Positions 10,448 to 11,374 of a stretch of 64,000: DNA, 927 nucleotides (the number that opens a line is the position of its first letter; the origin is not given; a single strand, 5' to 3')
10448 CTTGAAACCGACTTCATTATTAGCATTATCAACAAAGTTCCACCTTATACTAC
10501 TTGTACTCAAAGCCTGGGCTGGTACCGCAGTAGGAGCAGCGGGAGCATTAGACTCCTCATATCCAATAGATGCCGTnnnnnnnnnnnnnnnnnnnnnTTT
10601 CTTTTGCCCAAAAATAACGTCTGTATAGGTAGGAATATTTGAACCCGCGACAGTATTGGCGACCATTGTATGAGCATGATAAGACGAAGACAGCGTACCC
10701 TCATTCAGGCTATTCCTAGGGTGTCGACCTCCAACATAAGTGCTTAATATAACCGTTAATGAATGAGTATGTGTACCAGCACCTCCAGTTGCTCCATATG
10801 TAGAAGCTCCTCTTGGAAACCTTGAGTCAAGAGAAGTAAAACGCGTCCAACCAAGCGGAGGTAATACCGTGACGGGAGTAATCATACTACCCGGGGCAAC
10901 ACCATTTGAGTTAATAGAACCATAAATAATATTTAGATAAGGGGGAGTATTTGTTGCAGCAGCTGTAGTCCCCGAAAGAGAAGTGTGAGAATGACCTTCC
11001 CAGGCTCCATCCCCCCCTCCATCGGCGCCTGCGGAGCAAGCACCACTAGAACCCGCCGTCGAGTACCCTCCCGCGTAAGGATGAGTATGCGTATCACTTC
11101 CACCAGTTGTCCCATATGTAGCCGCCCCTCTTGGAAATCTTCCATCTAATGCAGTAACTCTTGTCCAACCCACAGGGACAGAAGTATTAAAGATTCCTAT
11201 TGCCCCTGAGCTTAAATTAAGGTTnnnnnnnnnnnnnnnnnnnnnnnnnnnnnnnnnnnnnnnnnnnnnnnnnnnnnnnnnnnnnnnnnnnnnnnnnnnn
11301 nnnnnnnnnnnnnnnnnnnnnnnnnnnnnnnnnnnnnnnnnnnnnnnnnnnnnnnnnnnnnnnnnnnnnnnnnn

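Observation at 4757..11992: Giant 2411-aa surface protein combining DUF2341, three phage tail-collar-like repeats, an FN3 array and C-terminal TM/CarboxypepD_reg segments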

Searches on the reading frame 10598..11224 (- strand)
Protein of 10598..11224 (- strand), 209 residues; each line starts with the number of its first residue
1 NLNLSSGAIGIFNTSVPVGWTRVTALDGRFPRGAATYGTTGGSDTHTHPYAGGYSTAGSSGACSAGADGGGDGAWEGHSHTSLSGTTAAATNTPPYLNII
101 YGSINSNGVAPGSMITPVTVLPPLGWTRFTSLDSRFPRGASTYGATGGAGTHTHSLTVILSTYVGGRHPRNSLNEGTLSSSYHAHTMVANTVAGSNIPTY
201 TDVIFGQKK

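Call 36: search_dna_similar(query=window:10598-11224:-, collection=phages, mode=protein, max_evalue=0.01, max_rows=30)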
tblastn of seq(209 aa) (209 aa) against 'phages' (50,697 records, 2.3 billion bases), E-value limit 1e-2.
Records with a match: 2; places in all: 4; records where one place covers at least 80% of the query: 0.
Best place of each record, by identity: <60% 2.
By first word of the organism name: Actinoplanes 2.
By host as written in the record: - 1; Actinoplanes sp. SN223/29 1.
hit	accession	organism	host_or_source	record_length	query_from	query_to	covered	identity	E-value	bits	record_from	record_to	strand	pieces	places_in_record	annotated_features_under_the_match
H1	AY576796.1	Actinoplanes phage phiAsp2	-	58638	13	48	17%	52.5%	4e-3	44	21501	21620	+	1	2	pas28: Pas28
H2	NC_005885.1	Actinoplanes phage phiAsp2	Actinoplanes sp. SN223/29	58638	13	48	17%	52.5%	4e-3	44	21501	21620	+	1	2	Pas28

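Call 37: get_annotated_region(hit=H2, flank=7000)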
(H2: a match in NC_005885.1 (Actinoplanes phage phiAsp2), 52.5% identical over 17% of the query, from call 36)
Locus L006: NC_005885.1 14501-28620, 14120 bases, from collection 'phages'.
description: Actinoplanes phage phiAsp2, complete genome.
organism: Actinoplanes phage phiAsp2 (NCBI taxid 279303)
taxonomy: Viruses; Duplodnaviria; Heunggongvirae; Uroviricota; Caudoviricetes
host: Actinoplanes sp. SN223/29; source: -; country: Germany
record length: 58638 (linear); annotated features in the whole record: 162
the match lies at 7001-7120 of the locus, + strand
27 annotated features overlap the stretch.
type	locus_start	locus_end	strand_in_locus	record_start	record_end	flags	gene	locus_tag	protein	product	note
CDS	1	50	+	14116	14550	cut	-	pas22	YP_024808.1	Pas22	-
regulatory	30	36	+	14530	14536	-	-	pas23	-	ribosome_binding_site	-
misc_feature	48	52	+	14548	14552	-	-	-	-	-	putative translational coupling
CDS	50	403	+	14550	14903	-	-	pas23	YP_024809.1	Pas23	-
regulatory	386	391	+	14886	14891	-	-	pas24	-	ribosome_binding_site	-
CDS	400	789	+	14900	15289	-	-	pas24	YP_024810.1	Pas24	-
misc_feature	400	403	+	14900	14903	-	-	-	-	-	putative translational coupling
regulatory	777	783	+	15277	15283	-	-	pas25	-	ribosome_binding_site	-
CDS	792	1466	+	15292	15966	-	-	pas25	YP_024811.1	Pas25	-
CDS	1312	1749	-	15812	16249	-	-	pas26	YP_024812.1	Pas26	-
regulatory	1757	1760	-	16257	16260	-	-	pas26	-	ribosome_binding_site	-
regulatory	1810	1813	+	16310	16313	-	-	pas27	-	ribosome_binding_site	-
CDS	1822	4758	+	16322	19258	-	-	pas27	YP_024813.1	tail protein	translation confirmed by N-terminal sequencing; putative major tail protein; similar to Bacillus halodurans C-125 ...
regulatory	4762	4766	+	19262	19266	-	-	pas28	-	ribosome_binding_site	-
CDS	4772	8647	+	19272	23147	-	-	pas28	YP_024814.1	Pas28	-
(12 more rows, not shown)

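Call 55: search_protein_families(library=pfam, proteins=[L006:8680-11487:+, L006:4772-8644:+], max_evalue=1)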
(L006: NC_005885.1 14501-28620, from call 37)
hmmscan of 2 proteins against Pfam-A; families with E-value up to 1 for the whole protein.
L006:8680-11487:+ (936 aa): 0 families

L006:4772-8644:+ (1291 aa): 1 family
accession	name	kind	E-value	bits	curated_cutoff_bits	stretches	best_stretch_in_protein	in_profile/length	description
PF07821.18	Alpha-amyl_C2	-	0.11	13.2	27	1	459-492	20-43/60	Alpha-amylase C-terminal beta-sheet domain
